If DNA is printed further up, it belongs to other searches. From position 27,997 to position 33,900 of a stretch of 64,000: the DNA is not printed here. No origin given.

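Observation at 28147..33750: Mosaic identity between the two giant paralogs suggests segmental gene conversion with retained N-terminal diversity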

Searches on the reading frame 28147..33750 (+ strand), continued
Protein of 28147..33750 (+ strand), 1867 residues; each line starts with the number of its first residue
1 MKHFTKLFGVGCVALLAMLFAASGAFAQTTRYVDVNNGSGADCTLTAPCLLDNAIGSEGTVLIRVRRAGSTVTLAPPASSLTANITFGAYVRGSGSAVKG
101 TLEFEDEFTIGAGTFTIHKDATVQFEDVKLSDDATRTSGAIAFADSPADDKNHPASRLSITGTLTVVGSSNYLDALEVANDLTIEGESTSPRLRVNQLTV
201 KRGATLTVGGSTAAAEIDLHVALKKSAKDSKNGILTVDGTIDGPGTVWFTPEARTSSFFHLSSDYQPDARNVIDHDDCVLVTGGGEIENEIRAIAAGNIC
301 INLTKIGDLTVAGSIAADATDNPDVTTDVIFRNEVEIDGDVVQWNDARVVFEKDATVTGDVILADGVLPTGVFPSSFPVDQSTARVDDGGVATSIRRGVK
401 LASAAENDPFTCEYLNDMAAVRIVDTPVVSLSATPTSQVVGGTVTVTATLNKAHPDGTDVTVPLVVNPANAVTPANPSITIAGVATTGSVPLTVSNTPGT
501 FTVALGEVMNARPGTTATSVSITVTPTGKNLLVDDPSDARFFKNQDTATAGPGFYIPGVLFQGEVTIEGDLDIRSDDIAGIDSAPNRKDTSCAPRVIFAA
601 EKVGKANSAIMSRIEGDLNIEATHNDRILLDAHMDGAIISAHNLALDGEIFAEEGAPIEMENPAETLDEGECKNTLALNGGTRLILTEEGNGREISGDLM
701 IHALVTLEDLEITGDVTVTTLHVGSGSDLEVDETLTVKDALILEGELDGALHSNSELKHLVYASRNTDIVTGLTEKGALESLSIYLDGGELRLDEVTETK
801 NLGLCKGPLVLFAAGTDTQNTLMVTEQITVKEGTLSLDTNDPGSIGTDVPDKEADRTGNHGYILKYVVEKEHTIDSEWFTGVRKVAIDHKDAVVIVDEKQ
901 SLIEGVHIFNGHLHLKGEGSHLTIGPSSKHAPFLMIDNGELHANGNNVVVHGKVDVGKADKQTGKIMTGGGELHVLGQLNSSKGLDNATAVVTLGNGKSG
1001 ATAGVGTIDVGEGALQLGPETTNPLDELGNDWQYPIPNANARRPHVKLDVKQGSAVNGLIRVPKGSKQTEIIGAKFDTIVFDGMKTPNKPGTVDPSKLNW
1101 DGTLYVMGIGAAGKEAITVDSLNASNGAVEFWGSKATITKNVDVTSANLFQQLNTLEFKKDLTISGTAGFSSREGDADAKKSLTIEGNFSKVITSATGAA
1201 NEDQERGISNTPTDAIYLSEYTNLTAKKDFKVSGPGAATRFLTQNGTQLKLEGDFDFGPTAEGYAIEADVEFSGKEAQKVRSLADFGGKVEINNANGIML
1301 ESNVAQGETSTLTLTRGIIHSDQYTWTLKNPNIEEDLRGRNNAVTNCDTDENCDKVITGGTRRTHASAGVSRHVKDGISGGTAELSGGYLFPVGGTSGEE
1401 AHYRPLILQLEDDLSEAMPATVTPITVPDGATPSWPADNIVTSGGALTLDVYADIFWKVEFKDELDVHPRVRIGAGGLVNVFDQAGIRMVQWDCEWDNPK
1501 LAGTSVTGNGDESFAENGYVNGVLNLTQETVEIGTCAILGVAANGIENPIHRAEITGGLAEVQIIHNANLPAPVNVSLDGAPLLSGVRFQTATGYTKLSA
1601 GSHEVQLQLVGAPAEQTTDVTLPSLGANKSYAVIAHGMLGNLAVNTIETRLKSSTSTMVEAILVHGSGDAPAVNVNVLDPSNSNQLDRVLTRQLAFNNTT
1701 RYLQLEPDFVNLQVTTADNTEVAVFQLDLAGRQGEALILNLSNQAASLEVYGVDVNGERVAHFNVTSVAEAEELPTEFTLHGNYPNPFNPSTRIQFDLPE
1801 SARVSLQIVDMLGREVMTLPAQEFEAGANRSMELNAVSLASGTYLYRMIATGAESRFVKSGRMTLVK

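Call 26: find_related_loci(query=A1, collection=genome_contigs, flank=10000)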
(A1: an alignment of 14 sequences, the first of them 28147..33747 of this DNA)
Query A1 (1867 aa) in genome_contigs; peptide patterns used: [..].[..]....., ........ (x = any residue, [..] = any of these).
598 stretches matched a pattern (row limit reached: there are more); 585 encode a relative of the query (tblastn E <= 1e-3); the best 80 are kept; 80 distinct loci.
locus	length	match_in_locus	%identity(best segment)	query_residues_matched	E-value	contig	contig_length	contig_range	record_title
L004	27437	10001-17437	54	1-1867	0e+0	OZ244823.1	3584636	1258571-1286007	MAG: Rhodothermales bacterium isolate 9ce07578-5119-4228-8939-1a3e4132b483 genome assembly, chromosome: 1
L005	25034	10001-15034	47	2-1867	0e+0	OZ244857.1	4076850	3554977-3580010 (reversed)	MAG: Rhodothermales bacterium isolate e2e955bd-55ea-4ae9-ac84-c634e8e550e8 genome assembly, chromosome: 1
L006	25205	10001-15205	42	1-1867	0e+0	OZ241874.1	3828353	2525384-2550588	MAG: Rhodothermales bacterium isolate 4d6fa364-bf15-4492-bf93-c3371add2069 genome assembly, chromosome: 1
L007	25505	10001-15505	41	43-1867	0e+0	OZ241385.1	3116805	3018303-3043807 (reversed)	MAG: Rhodothermales bacterium isolate ca287509-31ff-4378-acd2-cec91d6888d7 genome assembly, chromosome: 1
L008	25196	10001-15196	40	5-1867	0e+0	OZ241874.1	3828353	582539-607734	MAG: Rhodothermales bacterium isolate 4d6fa364-bf15-4492-bf93-c3371add2069 genome assembly, chromosome: 1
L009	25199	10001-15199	42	9-1867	0e+0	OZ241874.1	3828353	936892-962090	MAG: Rhodothermales bacterium isolate 4d6fa364-bf15-4492-bf93-c3371add2069 genome assembly, chromosome: 1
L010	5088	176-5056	39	25-1742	0e+0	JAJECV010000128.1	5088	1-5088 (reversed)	MAG: Rhodothermales bacterium isolate jk18xAbins.42 k141_1247983, whole genome shotgun sequence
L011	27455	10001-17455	47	1-1867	0e+0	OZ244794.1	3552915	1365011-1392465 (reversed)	MAG: Rhodothermales bacterium isolate 0164749d-39c0-4bbf-b47e-bcd39ac97e09 genome assembly, chromosome: 1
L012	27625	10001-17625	39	11-1867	0e+0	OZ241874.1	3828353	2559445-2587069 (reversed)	MAG: Rhodothermales bacterium isolate 4d6fa364-bf15-4492-bf93-c3371add2069 genome assembly, chromosome: 1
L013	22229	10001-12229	44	1117-1867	1e-173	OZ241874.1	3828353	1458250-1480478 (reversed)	MAG: Rhodothermales bacterium isolate 4d6fa364-bf15-4492-bf93-c3371add2069 genome assembly, chromosome: 1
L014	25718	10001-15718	38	9-1867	2e-112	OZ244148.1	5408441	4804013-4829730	MAG: Rhodothermales bacterium isolate 74c7008a-8643-43fd-832e-2eb336472ec0 genome assembly, chromosome: 1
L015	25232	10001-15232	41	1-1867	0e+0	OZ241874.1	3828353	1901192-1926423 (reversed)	MAG: Rhodothermales bacterium isolate 4d6fa364-bf15-4492-bf93-c3371add2069 genome assembly, chromosome: 1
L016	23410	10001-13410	36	1560-1867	1e-45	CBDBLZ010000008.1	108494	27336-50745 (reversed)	MAG: Rhodothermales bacterium isolate bc4e8e4a-a39f-4cf4-9061-a3e341673bca genome assembly, contig: contig_8, whole geno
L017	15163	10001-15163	33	13-1741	1e-69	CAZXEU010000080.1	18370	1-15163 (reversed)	MAG TPA_asm: uncultured Rhodothermaceae bacterium isolate SRP338948_co1_58 genome assembly, contig: k141_352751, whole g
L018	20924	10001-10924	33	1563-1867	3e-37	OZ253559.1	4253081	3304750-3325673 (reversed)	MAG: Rhodothermales bacterium isolate 7a99c234-90a3-4290-b700-cd5a0c5b5078 genome assembly, chromosome: 1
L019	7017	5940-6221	57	1774-1867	4e-29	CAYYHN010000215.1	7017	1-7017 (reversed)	MAG TPA_asm: uncultured Rhodothermaceae bacterium isolate SRP135972_co1_287 genome assembly, contig: NODE_16089_length_7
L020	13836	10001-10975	32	1560-1867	3e-29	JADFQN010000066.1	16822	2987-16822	MAG: Bacteroidetes bacterium isolate B7T1B5 B7T1B5_NODE3308, whole genome shotgun sequence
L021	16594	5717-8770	64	1760-1867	5e-33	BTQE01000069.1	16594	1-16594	MAG: Rhodothermia bacterium BMS9Abin05 DNA, NODE_1022_length_16594, whole genome shotgun sequence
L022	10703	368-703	49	1760-1867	4e-26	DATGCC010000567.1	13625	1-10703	MAG TPA_asm: Rhodothermales bacterium isolate SMAG_U9638 k141_346610, whole genome shotgun sequence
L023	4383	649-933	53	1773-1867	5e-26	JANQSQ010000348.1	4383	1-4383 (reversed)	MAG: Rhodothermales bacterium isolate IP30a_bin.15 k99_1157251, whole genome shotgun sequence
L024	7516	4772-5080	51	1765-1867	1e-25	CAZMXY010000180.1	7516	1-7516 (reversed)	MAG TPA_asm: uncultured Rhodothermales bacterium isolate SRP284430_co1_41 genome assembly, contig: NODE_7984_length_7516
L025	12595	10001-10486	38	1705-1867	2e-25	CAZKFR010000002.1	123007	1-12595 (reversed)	MAG TPA_asm: uncultured Rhodothermaceae bacterium isolate SRP162660_co1_314 genome assembly, contig: NODE_7_length_12300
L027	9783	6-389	40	1735-1867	1e-23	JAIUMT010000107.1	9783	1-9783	MAG: Balneolales bacterium isolate PBR18_bin42 bin42.contig0106, whole genome shotgun sequence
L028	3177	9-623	34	1663-1867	8e-24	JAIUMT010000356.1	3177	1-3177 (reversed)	MAG: Balneolales bacterium isolate PBR18_bin42 bin42.contig0355, whole genome shotgun sequence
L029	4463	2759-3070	47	1764-1867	3e-23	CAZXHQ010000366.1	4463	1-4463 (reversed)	MAG TPA_asm: uncultured Rhodothermales bacterium isolate SRP284430_co1_215 genome assembly, contig: NODE_18640_length_44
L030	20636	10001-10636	35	1663-1867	1e-22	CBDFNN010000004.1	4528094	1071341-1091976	MAG: Rhodothermales bacterium isolate d24ba004-d536-4b1d-8ed9-7a3051bb7843 genome assembly, contig: contig_4, whole geno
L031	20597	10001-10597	33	1665-1867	2e-21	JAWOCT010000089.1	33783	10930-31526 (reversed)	MAG: Cyclonatronaceae bacterium isolate BLK5-1.bin.7 k191_846570, whole genome shotgun sequence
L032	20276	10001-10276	52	1771-1867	2e-21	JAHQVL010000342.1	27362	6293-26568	MAG: Rhodothermaceae bacterium isolate MAG.022 Bin022-P59393, whole genome shotgun sequence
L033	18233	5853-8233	48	1768-1867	3e-21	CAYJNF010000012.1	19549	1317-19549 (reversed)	MAG TPA_asm: uncultured Chitinophagales bacterium isolate ERP124720_co1_156 genome assembly, contig: NODE_3550_length_19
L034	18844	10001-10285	48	1773-1867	7e-21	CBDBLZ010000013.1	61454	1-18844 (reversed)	MAG: Rhodothermales bacterium isolate bc4e8e4a-a39f-4cf4-9061-a3e341673bca genome assembly, contig: contig_13, whole gen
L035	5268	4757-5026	49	1773-1867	1e-20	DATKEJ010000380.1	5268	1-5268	MAG TPA_asm: Rhodothermales bacterium isolate SMAG_U14496 k141_3323387, whole genome shotgun sequence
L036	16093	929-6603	43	1753-1867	4e-20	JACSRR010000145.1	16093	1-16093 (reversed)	MAG: Ignavibacteriaceae bacterium isolate BA9 contig-70_4414, whole genome shotgun sequence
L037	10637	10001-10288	45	1772-1867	7e-20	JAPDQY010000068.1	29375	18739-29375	MAG: Candidatus Coneutiohabitans thermophilus isolate ZMQR_201803_bins_22 ZMQR_201803_bins_22_scaffold_68, whole genome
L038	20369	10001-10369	38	1738-1867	1e-19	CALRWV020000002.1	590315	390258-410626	MAG: Prosthecochloris vibrioformis isolate JJ-LAS36-244-4-mx-bin630 genome assembly, contig: JJ-LAS36-244-C2, whole geno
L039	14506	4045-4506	35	1731-1867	1e-19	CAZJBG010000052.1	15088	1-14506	MAG TPA_asm: uncultured bacterium isolate binchicken_co85_10 genome assembly, contig: NODE_2125_length_15088_cov_15.5040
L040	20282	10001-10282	51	1769-1867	3e-19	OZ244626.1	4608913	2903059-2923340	MAG: Rhodothermales bacterium isolate 21a8fb21-8f5d-45c2-8fc6-499dcaec216c genome assembly, chromosome: 1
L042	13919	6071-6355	44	1773-1867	4e-18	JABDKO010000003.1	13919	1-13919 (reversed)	MAG: Rhodothermales bacterium isolate SS_bin_51 k127_233652, whole genome shotgun sequence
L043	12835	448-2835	45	1765-1867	1e-17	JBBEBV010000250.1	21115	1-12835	MAG: Bacteroidota bacterium isolate LejiaF_55_30 Lejia_F_3639_length_21115_cov_19, whole genome shotgun sequence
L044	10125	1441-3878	45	1765-1867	1e-17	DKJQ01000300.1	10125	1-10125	MAG TPA_asm: Ignavibacteria bacterium UBA6688 UBA6688_contig_4300, whole genome shotgun sequence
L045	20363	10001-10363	38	1749-1867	2e-17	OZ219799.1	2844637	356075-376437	MAG: Rhodothermales bacterium isolate da3e7c24-c5f3-4507-9669-19e8aa5a93cb genome assembly, chromosome: 1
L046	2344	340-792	34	1711-1867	1e-17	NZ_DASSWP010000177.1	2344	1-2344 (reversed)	MAG: Gracilimonas sp. isolate SMAG_U626 k141_355411, whole genome shotgun sequence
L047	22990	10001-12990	46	1766-1867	3e-17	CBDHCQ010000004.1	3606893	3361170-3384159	MAG: Rhodothermales bacterium isolate a78d7103-d565-49dc-a697-2eced85924e6 genome assembly, contig: contig_4, whole geno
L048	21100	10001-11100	40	1775-1867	2e-17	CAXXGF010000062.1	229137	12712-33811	MAG: Melioribacteraceae bacterium isolate 4100227e-7e26-4022-97d3-18b24a1ddb5a genome assembly, contig: contig_62, whole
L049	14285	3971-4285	42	1760-1867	2e-17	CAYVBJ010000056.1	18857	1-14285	MAG TPA_asm: uncultured Balneolaceae bacterium isolate binchicken_co218_300 genome assembly, contig: NODE_2798_length_18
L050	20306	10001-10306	45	1766-1867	2e-17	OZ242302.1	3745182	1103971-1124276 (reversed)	MAG: Rhodothermales bacterium isolate 073f09b9-7bb2-4d87-bfd8-7931eea96a09 genome assembly, chromosome: 1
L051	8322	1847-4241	37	1743-1867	3e-17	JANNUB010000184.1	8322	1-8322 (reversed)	MAG: Ignavibacteriota bacterium isolate SOY_30_metabat_287 SOY_30_k141_3804472, whole genome shotgun sequence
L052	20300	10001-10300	46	1770-1867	3e-17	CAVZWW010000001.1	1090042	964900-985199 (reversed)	MAG: uncultured Bacteroidetes bacterium isolate MFD04716.bin.1.116 genome assembly, contig: contig_11458, whole genome s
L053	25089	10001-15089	45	1773-1867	3e-17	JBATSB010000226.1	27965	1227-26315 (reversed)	MAG: Ignavibacteria bacterium isolate MFD10470_ilm_asm_bin1 k127_149188, whole genome shotgun sequence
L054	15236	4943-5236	45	1765-1867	4e-17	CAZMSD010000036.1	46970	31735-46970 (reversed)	MAG TPA_asm: uncultured Bacteroidaceae bacterium isolate binchicken_co65_461 genome assembly, contig: NODE_2983_length_4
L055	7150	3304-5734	43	1738-1867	5e-17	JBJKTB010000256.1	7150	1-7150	MAG: Ignavibacteriaceae bacterium isolate Bin_97 S1Ck127_1533534_flag_1_multi_5.8875_len_7150, whole genome shotgun sequ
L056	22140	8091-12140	39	1756-1867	7e-17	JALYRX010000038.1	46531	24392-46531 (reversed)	MAG: Bacteroidota bacterium isolate MDV bin100 SD1456_NODE_117_length_46531_cov_2.935954, whole genome shotgun sequence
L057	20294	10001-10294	40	1766-1867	6e-17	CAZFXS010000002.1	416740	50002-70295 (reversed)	MAG TPA_asm: uncultured Chlorobiaceae bacterium isolate SRP237561_co1_246 genome assembly, contig: NODE_5_length_416740_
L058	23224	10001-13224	40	1772-1867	1e-16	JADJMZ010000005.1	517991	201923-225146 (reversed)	MAG: Ignavibacteria bacterium isolate EsbW_18-Q3-R4-48_MAXAC.017 tig00003714-10-5168730, whole genome shotgun sequence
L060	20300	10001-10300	42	1764-1867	2e-16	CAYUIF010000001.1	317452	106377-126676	MAG TPA_asm: uncultured Alphaproteobacteria bacterium isolate SRP278314_co1_92 genome assembly, contig: NODE_12_length_3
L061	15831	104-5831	40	1753-1867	2e-16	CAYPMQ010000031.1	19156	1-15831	MAG TPA_asm: uncultured Ignavibacteriaceae bacterium isolate binchicken_co58_31 genome assembly, contig: NODE_2287_lengt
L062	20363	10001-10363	39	1754-1867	1e-16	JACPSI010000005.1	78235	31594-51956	MAG: Ignavibacteriales bacterium isolate NC_groundwater_701_Ag_S-0.2um_50_10 S36_SO-2_scaffold_26135, whole genome shotg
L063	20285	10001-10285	43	1774-1867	2e-16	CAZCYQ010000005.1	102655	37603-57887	MAG TPA_asm: uncultured Rhodothermaceae bacterium isolate SRP109090_co2_2 genome assembly, contig: NODE_177_length_10265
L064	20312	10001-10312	42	1765-1867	2e-16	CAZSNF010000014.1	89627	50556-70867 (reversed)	MAG TPA_asm: uncultured Rhodothermales bacterium isolate SRP109090_co2_31 genome assembly, contig: NODE_242_length_89627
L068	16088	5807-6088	45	1769-1867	2e-16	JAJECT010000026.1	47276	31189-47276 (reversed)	MAG: Rhodothermales bacterium isolate jk18xAbins.31 k141_662684, whole genome shotgun sequence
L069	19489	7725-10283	38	1741-1867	3e-16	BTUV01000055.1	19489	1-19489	MAG: Ignavibacteriales bacterium AMX-MBFR-48 DNA, sequence055, whole genome shotgun sequence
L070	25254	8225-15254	42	1764-1867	2e-16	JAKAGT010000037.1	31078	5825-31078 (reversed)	MAG: Bacteroidetes bacterium isolate WY2.bin60 NODE_1889_length_31078_cov_6.157572, whole genome shotgun sequence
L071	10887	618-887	46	1773-1867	3e-16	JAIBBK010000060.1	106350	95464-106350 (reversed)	MAG: Ignavibacteria bacterium isolate SSF19 NODE_2915_length_106350_cov_13.677650, whole genome shotgun sequence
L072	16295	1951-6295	42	1764-1867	3e-16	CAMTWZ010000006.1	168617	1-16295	MAG: uncultured Bacteroidetes bacterium isolate G04_MAG_00058 genome assembly, contig: G04_MAG_00058_000000000007, whole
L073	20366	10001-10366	41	1772-1867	3e-16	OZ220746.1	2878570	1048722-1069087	MAG: Rhodothermales bacterium isolate 9cc831bd-bc70-4893-94b0-cd5ea3f684b8 genome assembly, chromosome: 1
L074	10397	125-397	48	1778-1867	4e-16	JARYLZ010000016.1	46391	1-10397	MAG: Bacteroidota bacterium isolate A05DMB-I-19 NODE_16_length_46391_cov_4.154079, whole genome shotgun sequence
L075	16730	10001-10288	44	1771-1867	2e-19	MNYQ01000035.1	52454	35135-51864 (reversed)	MAG: Ignavibacteria bacterium CG2_30_36_16 cg2_3.0_scaffold_257_c, whole genome shotgun sequence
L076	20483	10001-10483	34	1708-1867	5e-16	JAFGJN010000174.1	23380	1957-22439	MAG: candidate division KSB1 bacterium isolate Zod_Metabat.28 k87_5629158, whole genome shotgun sequence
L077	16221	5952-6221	45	1772-1867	6e-16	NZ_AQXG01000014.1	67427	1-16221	Gracilimonas tropica DSM 19535 B151DRAFT_scaffold_13.14_C, whole genome shotgun sequence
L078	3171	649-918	42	1773-1867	6e-16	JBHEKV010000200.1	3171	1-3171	MAG: Ignavibacteria bacterium isolate bin.560 k141_3942000, whole genome shotgun sequence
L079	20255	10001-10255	49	1777-1867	8e-16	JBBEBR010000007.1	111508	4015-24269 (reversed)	MAG: Balneolaceae bacterium isolate LejiaF_41_86 Lejia_F_278_length_111508_cov_51, whole genome shotgun sequence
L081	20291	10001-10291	38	1766-1867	8e-16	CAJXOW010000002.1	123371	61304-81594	MAG TPA_asm: uncultured Balneolaceae bacterium isolate SRR6201613_bin.7_MetaBAT_v2.12.1_MAG genome assembly, contig: NOD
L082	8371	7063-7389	41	1765-1867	8e-16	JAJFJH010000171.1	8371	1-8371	MAG: Nitrosomonas sp. isolate OFTM190 OFTM190_170, whole genome shotgun sequence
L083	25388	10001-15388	39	1753-1867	2e-16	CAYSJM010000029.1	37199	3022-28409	MAG TPA_asm: uncultured Ignavibacteriaceae bacterium isolate SRP107338_co1_235 genome assembly, contig: NODE_705_length_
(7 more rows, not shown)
